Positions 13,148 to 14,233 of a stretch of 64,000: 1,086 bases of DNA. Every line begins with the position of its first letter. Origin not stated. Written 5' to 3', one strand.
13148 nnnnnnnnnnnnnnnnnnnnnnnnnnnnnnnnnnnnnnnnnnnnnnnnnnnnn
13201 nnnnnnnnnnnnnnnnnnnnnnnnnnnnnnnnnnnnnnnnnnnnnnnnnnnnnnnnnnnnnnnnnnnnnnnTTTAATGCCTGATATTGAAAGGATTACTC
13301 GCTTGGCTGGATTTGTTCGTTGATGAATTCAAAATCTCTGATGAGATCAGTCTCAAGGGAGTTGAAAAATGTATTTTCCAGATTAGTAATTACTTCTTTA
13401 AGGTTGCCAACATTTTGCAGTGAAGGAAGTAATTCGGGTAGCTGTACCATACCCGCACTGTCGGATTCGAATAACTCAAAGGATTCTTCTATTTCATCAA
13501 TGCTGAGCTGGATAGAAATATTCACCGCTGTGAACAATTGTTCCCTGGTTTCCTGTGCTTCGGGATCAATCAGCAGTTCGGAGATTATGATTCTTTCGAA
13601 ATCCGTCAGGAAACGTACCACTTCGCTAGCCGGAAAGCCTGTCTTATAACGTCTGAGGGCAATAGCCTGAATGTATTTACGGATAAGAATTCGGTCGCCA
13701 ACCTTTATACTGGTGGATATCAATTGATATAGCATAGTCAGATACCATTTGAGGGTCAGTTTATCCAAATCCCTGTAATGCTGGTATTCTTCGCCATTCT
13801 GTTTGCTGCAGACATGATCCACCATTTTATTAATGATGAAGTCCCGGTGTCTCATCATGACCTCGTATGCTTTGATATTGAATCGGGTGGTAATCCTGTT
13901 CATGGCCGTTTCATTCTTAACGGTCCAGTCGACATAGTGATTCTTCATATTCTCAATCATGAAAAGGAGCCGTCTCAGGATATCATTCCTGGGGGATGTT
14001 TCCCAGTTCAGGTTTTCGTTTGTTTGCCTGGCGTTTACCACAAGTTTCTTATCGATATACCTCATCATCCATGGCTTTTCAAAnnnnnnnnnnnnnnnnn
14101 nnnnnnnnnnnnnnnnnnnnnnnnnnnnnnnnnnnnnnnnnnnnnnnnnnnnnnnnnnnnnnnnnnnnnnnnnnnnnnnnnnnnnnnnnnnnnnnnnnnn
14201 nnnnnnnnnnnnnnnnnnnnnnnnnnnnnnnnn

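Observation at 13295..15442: Uncharacterised Cys-rich protein and SDR-fusion protein translationally coupled at the 3' end of the hydrogenase operon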

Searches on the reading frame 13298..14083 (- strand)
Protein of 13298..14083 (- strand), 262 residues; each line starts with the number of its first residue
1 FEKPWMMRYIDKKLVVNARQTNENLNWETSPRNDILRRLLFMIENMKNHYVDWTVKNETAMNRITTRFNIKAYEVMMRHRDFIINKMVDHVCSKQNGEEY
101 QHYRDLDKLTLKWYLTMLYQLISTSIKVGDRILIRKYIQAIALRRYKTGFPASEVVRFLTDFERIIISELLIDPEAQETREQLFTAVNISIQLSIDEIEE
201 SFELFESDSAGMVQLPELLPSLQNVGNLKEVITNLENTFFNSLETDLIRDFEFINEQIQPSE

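Call 18: find_homologous_proteins(query=window:13298-14083:-, max_evalue=0.001)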
Query window:13298-14083:- (262 aa): 25 proteins with E <= 0.001 among 580 candidates.
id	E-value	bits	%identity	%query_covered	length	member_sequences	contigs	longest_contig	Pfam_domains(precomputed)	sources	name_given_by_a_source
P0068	7.3e-156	535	93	99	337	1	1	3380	-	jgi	-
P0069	3.2e-139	481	82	99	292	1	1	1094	-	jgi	jgi:hypothetical protein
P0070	9.3e-139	479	84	98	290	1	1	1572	-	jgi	jgi:hypothetical protein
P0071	3.5e-137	474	84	98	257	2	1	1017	-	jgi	jgi:hypothetical protein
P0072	5.9e-134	463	78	100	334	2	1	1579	-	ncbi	-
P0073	2.1e-127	442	78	99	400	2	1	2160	-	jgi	jgi:hypothetical protein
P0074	7.7e-123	427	75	98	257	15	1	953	-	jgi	jgi:hypothetical protein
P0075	2.6e-117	409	72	100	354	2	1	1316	-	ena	-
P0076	4.0e-106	372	78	83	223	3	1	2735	-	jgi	jgi:hypothetical protein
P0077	1.0e-104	368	85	77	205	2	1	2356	-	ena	-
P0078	4.7e-104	365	66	98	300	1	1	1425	-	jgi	-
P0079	1.4e-99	351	72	84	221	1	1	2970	-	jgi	-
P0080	7.7e-98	345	58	99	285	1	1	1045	-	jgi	jgi:hypothetical protein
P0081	2.0e-92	327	59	98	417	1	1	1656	PF01370.28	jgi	jgi:hypothetical protein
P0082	3.2e-90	320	89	66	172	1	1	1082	-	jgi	jgi:hypothetical protein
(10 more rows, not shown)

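Call 24: search_protein_representatives(protein=window:13298-13951:-)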
Query: 218 residues. Proteins with E-value up to 0.001 (for the whole library): 157; up to 1e-10: 71; up to 1e-30: 3. The best 150 are listed.
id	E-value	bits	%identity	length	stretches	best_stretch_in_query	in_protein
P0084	3.8e-74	265.3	58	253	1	1-214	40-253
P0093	3.6e-33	131.5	36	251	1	2-200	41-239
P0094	1.0e-30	123.5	32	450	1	1-216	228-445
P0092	5.6e-30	121.1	33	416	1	2-204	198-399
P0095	4.0e-28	115.1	35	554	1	1-167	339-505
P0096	1.3e-27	113.4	32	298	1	2-196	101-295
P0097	2.0e-27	112.7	25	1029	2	2-166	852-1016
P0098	7.2e-27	111.0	29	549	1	1-205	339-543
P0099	1.5e-26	109.9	30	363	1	2-209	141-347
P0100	3.0e-24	102.4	28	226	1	2-200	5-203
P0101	2.7e-23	99.3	29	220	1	2-165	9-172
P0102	4.7e-23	98.5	32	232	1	2-166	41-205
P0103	5.2e-23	98.4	33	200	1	12-165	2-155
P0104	5.9e-22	94.9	33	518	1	1-160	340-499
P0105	1.1e-21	94.0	31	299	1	1-192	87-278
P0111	5.7e-20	88.4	26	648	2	1-159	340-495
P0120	4.3e-17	79.0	32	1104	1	2-165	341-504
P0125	5.8e-16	75.4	29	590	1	7-162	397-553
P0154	9.5e-12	61.6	28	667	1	2-161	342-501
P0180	1.0e-08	51.7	19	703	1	2-164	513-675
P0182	1.1e-08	51.5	24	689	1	1-160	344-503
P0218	7.5e-06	42.4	23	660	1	1-176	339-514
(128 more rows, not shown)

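Call 25: search_protein_families(library=pfam, proteins=[P0095, P0098, P0097, P0120, P0111, P0154, P0180, P0182, P0218, P0125], max_evalue=0.01)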
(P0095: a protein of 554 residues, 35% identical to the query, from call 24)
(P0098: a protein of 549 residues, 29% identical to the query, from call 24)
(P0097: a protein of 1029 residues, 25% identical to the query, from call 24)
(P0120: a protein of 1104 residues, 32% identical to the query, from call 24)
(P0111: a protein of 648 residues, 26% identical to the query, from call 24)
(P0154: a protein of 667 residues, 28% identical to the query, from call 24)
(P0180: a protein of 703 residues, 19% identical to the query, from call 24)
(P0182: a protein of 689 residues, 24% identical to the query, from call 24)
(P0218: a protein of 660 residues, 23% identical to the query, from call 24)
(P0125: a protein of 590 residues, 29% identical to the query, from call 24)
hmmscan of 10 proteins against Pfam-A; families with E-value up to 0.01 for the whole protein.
P0095 (554 aa): 10 families
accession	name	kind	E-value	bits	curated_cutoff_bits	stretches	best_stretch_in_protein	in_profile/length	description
PF01370.27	Epimerase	-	3.4e-29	102.4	20.9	1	8-230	1-227/240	NAD dependent epimerase/dehydratase family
PF07993.18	NAD_binding_4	-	7e-16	58.6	20.1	1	77-179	90-209/258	Male sterility protein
PF01073.25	3Beta_HSD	-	2.3e-12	47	22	1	9-161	1-158/280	3-beta hydroxysteroid dehydrogenase/isomerase family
PF16363.11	GDP_Man_Dehyd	-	5.5e-10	39.6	27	1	9-168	1-172/332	GDP-mannose 4,6 dehydratase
PF13460.12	NAD_binding_10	-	7.3e-09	36.2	27.2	1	12-177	1-146/184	NAD(P)H-binding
PF04321.23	RmlD_sub_bind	-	1.5e-06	27.9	27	1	8-180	3-154/287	RmlD substrate binding domain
PF08659.16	KR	-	0.00014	22.3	22.6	1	9-128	4-140/180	KR domain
PF02719.21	Polysacc_synt_2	-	0.00032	20.4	20.2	1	8-124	1-128/293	Polysaccharide biosynthesis protein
PF00106.31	adh_short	-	0.0081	16.1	26.6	0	8-110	3-118/195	short chain dehydrogenase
PF07914.17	DUF1679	-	0.0083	15.5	24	0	426-518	151-247/414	Uncharacterized oxidoreductase dhs-27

P0098 (549 aa): 9 families
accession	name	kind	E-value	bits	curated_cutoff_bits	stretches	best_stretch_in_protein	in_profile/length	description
PF01370.27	Epimerase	-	2.7e-30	106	20.9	1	8-242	1-239/240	NAD dependent epimerase/dehydratase family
PF16363.11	GDP_Man_Dehyd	-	1.9e-16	60.9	27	1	10-176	2-182/332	GDP-mannose 4,6 dehydratase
PF01073.25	3Beta_HSD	-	4.4e-16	59.2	22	1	9-165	1-162/280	3-beta hydroxysteroid dehydrogenase/isomerase family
PF07993.18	NAD_binding_4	-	5.2e-16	59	20.1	1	76-179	89-209/258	Male sterility protein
PF13460.12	NAD_binding_10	-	1.1e-08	35.5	27.2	1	12-173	1-142/184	NAD(P)H-binding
PF04321.23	RmlD_sub_bind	-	9.2e-08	31.9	27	1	8-180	3-154/287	RmlD substrate binding domain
PF02719.21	Polysacc_synt_2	-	4.7e-07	29.7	20.2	1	8-132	1-136/293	Polysaccharide biosynthesis protein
PF08659.16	KR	-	0.00058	20.3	22.6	1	9-128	4-140/180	KR domain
PF05368.20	NmrA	-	0.0076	16.3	27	0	8-131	5-114/298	NmrA-like family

P0097 (1029 aa): 9 families
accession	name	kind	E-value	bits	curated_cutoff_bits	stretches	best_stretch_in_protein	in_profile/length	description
PF01370.27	Epimerase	-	7.3e-62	209.3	20.9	2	520-752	1-237/240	NAD dependent epimerase/dehydratase family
PF16363.11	GDP_Man_Dehyd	-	5e-33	115.4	27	2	522-681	2-173/332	GDP-mannose 4,6 dehydratase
PF01073.25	3Beta_HSD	-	1.1e-27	97.3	22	2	521-672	1-157/280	3-beta hydroxysteroid dehydrogenase/isomerase family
PF07993.18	NAD_binding_4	-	1.1e-27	97.3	20.1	2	586-687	87-205/258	Male sterility protein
PF04321.23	RmlD_sub_bind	-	7.4e-22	78.2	27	2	519-699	2-161/287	RmlD substrate binding domain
PF13460.12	NAD_binding_10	-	2.3e-14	54.1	27.2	2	10-175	1-146/184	NAD(P)H-binding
PF08659.16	KR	-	6.1e-11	43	22.6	2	521-640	4-140/180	KR domain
PF02719.21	Polysacc_synt_2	-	8e-07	29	20.2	1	566-635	60-127/293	Polysaccharide biosynthesis protein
PF14361.12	RsbRD_N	-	0.0034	18.5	24.3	0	421-454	62-95/104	RsbT co-antagonist protein rsbRD N-terminal domain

P0120 (1104 aa): 22 families
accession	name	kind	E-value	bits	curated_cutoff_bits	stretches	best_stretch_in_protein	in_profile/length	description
PF02906.19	Fe_hyd_lg_C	-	7.9e-90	301.2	22.1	1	735-1038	1-245/245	Iron only hydrogenase large subunit, C-terminal domain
PF01370.27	Epimerase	-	1.3e-29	103.7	20.9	1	8-231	1-228/240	NAD dependent epimerase/dehydratase family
PF13510.11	Fer2_4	-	2.5e-18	66.3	22.8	1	513-587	4-81/82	2Fe-2S iron-sulfur cluster binding domain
PF02256.22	Fe_hyd_SSU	-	6.4e-17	61.8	24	1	1047-1101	2-56/56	Iron hydrogenase small subunit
PF10588.14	NADH-G_4Fe-4S_3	-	2.7e-14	52.8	27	1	594-629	1-36/40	NADH-ubiquinone oxidoreductase-G iron-sulfur binding region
PF07993.18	NAD_binding_4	-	3.2e-13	49.9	20.1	1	75-179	88-209/258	Male sterility protein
PF16363.11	GDP_Man_Dehyd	-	5.2e-13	49.6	27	1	9-172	1-176/332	GDP-mannose 4,6 dehydratase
PF01073.25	3Beta_HSD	-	4e-12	46.2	22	1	9-162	1-159/280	3-beta hydroxysteroid dehydrogenase/isomerase family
PF22117.2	Fer4_Nqo3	-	4.8e-12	46.3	27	1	650-717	2-66/67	NADH-quinone oxidoreductase subunit 3, ferredoxin-like domain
PF13460.12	NAD_binding_10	-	6.2e-11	42.9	27.2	1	12-176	1-145/184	NAD(P)H-binding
PF13237.11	Fer4_10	-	4e-07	30.3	25.5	2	652-670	2-21/53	4Fe-4S dicluster domain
PF04321.23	RmlD_sub_bind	-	4.1e-07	29.8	27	1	8-180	3-154/287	RmlD substrate binding domain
PF12838.12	Fer4_7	-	3.9e-06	27.7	27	1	658-716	1-52/52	4Fe-4S dicluster domain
PF13187.11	Fer4_9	-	1.6e-05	25.3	27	1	658-716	1-51/52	4Fe-4S dicluster domain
PF02719.21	Polysacc_synt_2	-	2.8e-05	23.9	20.2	1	8-124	1-128/293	Polysaccharide biosynthesis protein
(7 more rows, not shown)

P0111 (648 aa): 9 families
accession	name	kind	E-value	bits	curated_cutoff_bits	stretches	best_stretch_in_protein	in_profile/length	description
PF01370.27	Epimerase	-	9.7e-26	91.1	20.9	1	9-234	1-230/240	NAD dependent epimerase/dehydratase family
PF16363.11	GDP_Man_Dehyd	-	1.3e-17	64.7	27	1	10-173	1-176/332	GDP-mannose 4,6 dehydratase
PF01073.25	3Beta_HSD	-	1.9e-16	60.3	22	1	10-180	1-183/280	3-beta hydroxysteroid dehydrogenase/isomerase family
PF07993.18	NAD_binding_4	-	5.7e-14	52.3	20.1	1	11-180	1-209/258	Male sterility protein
PF04321.23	RmlD_sub_bind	-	3.5e-11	43.1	27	1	9-181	3-154/287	RmlD substrate binding domain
PF13460.12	NAD_binding_10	-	1.2e-09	38.7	27.2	1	13-177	1-145/184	NAD(P)H-binding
PF02719.21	Polysacc_synt_2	-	1.5e-06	28.1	20.2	1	9-125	1-128/293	Polysaccharide biosynthesis protein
PF08659.16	KR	-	6e-06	26.7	22.6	1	9-127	3-138/180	KR domain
PF05368.20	NmrA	-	0.0012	18.9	27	1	9-130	5-112/298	NmrA-like family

P0154 (667 aa): 12 families
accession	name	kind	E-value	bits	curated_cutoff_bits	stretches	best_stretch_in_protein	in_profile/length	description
PF01370.27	Epimerase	-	9.8e-26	91.1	20.9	1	10-240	1-235/240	NAD dependent epimerase/dehydratase family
PF16363.11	GDP_Man_Dehyd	-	2e-15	57.6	27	1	11-170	1-172/332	GDP-mannose 4,6 dehydratase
PF00072.30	Response_reg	-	1e-14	55.1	30.2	1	535-615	1-78/111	Response regulator receiver domain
PF01073.25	3Beta_HSD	-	6.2e-14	52.1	22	1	11-164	1-159/280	3-beta hydroxysteroid dehydrogenase/isomerase family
PF07993.18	NAD_binding_4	-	1.8e-13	50.7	20.1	1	13-181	2-209/258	Male sterility protein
PF04321.23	RmlD_sub_bind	-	1.5e-10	41.1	27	1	10-197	3-164/287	RmlD substrate binding domain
PF13460.12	NAD_binding_10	-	1.3e-09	38.6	27.2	1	14-176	1-143/184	NAD(P)H-binding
PF02719.21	Polysacc_synt_2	-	1.7e-05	24.6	20.2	1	10-126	1-128/293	Polysaccharide biosynthesis protein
PF08659.16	KR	-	3.1e-05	24.4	22.6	1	10-128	3-138/180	KR domain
PF05368.20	NmrA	-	0.00052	20.1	27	1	10-130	5-111/298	NmrA-like family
PF00106.31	adh_short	-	0.0015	18.5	26.6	1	10-88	3-88/195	short chain dehydrogenase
PF23198.2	PDE8A_N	-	0.0047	17.3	29.6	0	531-612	8-90/147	PDE8A-like, N-terminal domain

P0180 (703 aa): 8 families
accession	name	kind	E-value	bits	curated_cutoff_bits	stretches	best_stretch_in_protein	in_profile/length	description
PF01370.27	Epimerase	-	2.9e-25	89.5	20.9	1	181-412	1-236/240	NAD dependent epimerase/dehydratase family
PF07993.18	NAD_binding_4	-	1.9e-17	63.7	20.1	1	183-352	1-209/258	Male sterility protein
PF01073.25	3Beta_HSD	-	9.3e-15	54.8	22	1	183-335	2-159/280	3-beta hydroxysteroid dehydrogenase/isomerase family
PF04321.23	RmlD_sub_bind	-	4.7e-10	39.4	27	1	181-353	3-154/287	RmlD substrate binding domain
PF16363.11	GDP_Man_Dehyd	-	1.1e-08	35.4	27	1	183-340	2-171/332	GDP-mannose 4,6 dehydratase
PF13460.12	NAD_binding_10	-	9.1e-08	32.6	27.2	1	185-335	1-133/184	NAD(P)H-binding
PF02719.21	Polysacc_synt_2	-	2.3e-07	30.7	20.2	1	184-350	4-171/293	Polysaccharide biosynthesis protein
PF08659.16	KR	-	8.8e-05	22.9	22.6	1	182-301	4-140/180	KR domain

P0182 (689 aa): 7 families
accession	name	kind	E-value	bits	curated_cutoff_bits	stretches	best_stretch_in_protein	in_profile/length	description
PF01370.27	Epimerase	-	2.4e-25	89.8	20.9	1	11-238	1-231/240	NAD dependent epimerase/dehydratase family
PF01073.25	3Beta_HSD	-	2.3e-14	53.5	22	1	12-165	1-158/280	3-beta hydroxysteroid dehydrogenase/isomerase family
PF16363.11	GDP_Man_Dehyd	-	1.1e-13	51.8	27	1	12-175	1-175/332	GDP-mannose 4,6 dehydratase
PF07993.18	NAD_binding_4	-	3.8e-10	39.8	20.1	1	78-180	87-206/258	Male sterility protein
PF04321.23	RmlD_sub_bind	-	8.2e-09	35.4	27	1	11-184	3-154/287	RmlD substrate binding domain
PF13460.12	NAD_binding_10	-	2.3e-06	28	27.2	1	15-166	1-133/184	NAD(P)H-binding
PF08659.16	KR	-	0.00034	21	22.6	1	52-132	54-140/180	KR domain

P0218 (660 aa): 7 families
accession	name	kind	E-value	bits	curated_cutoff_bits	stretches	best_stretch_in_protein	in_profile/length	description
PF01370.27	Epimerase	-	1.4e-27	97.1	20.9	1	8-238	2-236/240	NAD dependent epimerase/dehydratase family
PF01073.25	3Beta_HSD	-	1.6e-11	44.2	22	1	8-159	1-157/280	3-beta hydroxysteroid dehydrogenase/isomerase family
PF07993.18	NAD_binding_4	-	1.1e-10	41.5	20.1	1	76-175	90-206/258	Male sterility protein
PF16363.11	GDP_Man_Dehyd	-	5.8e-10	39.6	27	1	9-167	2-172/332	GDP-mannose 4,6 dehydratase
PF00355.32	Rieske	-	1.3e-09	38.3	20.3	1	571-640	9-80/88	Rieske [2Fe-2S] domain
PF13460.12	NAD_binding_10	-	1.8e-08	34.9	27.2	1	11-176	1-146/184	NAD(P)H-binding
PF04321.23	RmlD_sub_bind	-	4.9e-08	32.8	27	1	6-179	2-154/287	RmlD substrate binding domain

P0125 (590 aa): 8 families
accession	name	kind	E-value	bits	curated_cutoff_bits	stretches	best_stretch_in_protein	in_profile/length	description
PF01370.27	Epimerase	-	3.9e-26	92.4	20.9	1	60-284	2-230/240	NAD dependent epimerase/dehydratase family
PF01073.25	3Beta_HSD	-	1.3e-16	60.9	22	1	60-215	1-161/280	3-beta hydroxysteroid dehydrogenase/isomerase family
PF07993.18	NAD_binding_4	-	4.2e-15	56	20.1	1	61-230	1-209/258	Male sterility protein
PF13460.12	NAD_binding_10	-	4.5e-10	40.1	27.2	1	63-224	1-142/184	NAD(P)H-binding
PF16363.11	GDP_Man_Dehyd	-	7.7e-10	39.2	27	1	61-222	2-175/332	GDP-mannose 4,6 dehydratase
PF04321.23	RmlD_sub_bind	-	5.4e-06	26.1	27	1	59-231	3-154/287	RmlD substrate binding domain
PF05368.20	NmrA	-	0.00027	21.1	27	1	58-301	4-223/298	NmrA-like family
PF02719.21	Polysacc_synt_2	-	0.00028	20.6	20.2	1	60-174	2-127/293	Polysaccharide biosynthesis protein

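Call 33: search_protein_families(library=pfam, alignment_id=A2, max_evalue=0.01)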
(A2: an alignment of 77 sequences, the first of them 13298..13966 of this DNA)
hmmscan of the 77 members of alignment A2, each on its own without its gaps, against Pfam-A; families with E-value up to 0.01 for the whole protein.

A. member 1, window:13298-13966:- (223 aa): 1 family
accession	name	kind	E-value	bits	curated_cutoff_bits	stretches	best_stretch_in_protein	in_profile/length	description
PF14361.12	RsbRD_N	-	0.0098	17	24.3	0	36-131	4-103/104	RsbT co-antagonist protein rsbRD N-terminal domain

B. families by the number of members that match (of 77 scanned): 33 families (the first 25 are shown)
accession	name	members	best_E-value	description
PF01370.27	Epimerase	23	1.3e-30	NAD dependent epimerase/dehydratase family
PF13460.12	NAD_binding_10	21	2.1e-14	NAD(P)H-binding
PF16363.11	GDP_Man_Dehyd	20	1.7e-21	GDP-mannose 4,6 dehydratase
PF07993.18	NAD_binding_4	20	6.1e-18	Male sterility protein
PF01073.25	3Beta_HSD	20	1.3e-16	3-beta hydroxysteroid dehydrogenase/isomerase family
PF04321.23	RmlD_sub_bind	19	6.5e-13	RmlD substrate binding domain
PF02719.21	Polysacc_synt_2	16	1.2e-08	Polysaccharide biosynthesis protein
PF08659.16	KR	13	6e-06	KR domain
PF05368.20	NmrA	11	6.4e-07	NmrA-like family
PF14361.12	RsbRD_N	8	3.9e-06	RsbT co-antagonist protein rsbRD N-terminal domain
PF00106.31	adh_short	6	0.00033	short chain dehydrogenase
PF13510.11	Fer2_4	2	2.5e-18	2Fe-2S iron-sulfur cluster binding domain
PF13561.12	adh_short_C2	2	0.0026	Enoyl-(Acyl carrier protein) reductase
PF02906.19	Fe_hyd_lg_C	1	7.9e-90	Iron only hydrogenase large subunit, C-terminal domain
PF02256.22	Fe_hyd_SSU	1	6.4e-17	Iron hydrogenase small subunit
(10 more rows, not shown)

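Call 34: search_solved_structures(query=A2, max_evalue=1)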
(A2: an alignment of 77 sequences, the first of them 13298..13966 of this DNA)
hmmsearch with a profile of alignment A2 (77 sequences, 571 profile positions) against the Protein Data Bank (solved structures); distinct sequences matched with E-value up to 1: 267 (the best 60 are shown).
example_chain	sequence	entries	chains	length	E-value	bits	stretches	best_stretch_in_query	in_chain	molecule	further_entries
8rdg_A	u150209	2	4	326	1.2e-21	79.9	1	5-228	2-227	SDR family NAD(P)-dependent oxidoreductase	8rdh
8rdi_A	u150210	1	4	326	1e-20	76.8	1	5-228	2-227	SDR family NAD(P)-dependent oxidoreductase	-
5u4q_A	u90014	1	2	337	4.4e-18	68.1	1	5-252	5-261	dTDP-glucose 4,6-dehydratase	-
8w3u_A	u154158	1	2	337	6.8e-18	67.5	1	1-175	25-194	dTDP-glucose 4,6-dehydratase related protein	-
9ar1_A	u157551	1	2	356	7.7e-18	67.3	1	1-175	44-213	dTDP-glucose 4,6-dehydratase related protein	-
6dnt_A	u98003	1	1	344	1.7e-17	66.2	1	1-252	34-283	NAD-dependent epimerase/dehydratase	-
8wov_B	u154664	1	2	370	1.9e-16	62.7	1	4-163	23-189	UDP-glucose 4-epimerase 2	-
8wow_A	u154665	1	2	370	2.4e-16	62.3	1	4-163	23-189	UDP-glucose 4-epimerase 2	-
8wop_A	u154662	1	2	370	2.9e-16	62.1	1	4-163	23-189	UDP-glucose 4-epimerase 2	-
7ys8_A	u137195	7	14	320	3.9e-16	61.7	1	7-257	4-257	UDP-glucose 4-epimerase | UDP-glucose 4-epimerase along with EC 5.1.3.2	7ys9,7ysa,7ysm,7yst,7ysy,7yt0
3ehe_A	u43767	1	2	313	8.8e-16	60.5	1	5-223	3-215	UDP-glucose 4-epimerase (GalE-1)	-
7k3p_A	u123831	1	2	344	2e-15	59.3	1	5-171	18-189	UDP-glucose 4-epimerase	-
4zrm_A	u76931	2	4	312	2.4e-15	59.1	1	5-268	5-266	UDP-glucose 4-epimerase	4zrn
6vlo_A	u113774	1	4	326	8.7e-15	57.2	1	4-226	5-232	Putative dTDP-D-glucose 4,6-dehydratase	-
6wjb_A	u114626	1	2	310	2.5e-14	55.7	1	1-225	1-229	NAD-dependent epimerase/dehydratase family protein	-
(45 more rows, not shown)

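Call 38: predict_structure(alignment_id=A2)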
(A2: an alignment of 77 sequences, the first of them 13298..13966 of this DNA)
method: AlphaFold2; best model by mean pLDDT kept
length: 223 residues; sequences in the alignment: 77
mean_pLDDT: 85.8   pTM: 0.75
mean pLDDT of the five models: 85.8, 85.5, 83.3, 83.0, 81.9
residues with pLDDT >= 90: 139; 70-90: 41; 50-70: 40; < 50: 3
segments of 3 or more residues with pLDDT < 50: none
pLDDT, mean of each block of 10 residues (from residue 1): 82 86 82 96 98 96 97 95 94 92 94 98 98 95 96 98 92 57 52 64 60 73 58
secondary structure, 60 per line:
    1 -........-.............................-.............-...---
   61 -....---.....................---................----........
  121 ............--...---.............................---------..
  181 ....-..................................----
elements in order: H2-9 H11-39 H41-53 H62-65 H69-89 H93-108 H113-132 H141-169 H179-184 H186-219
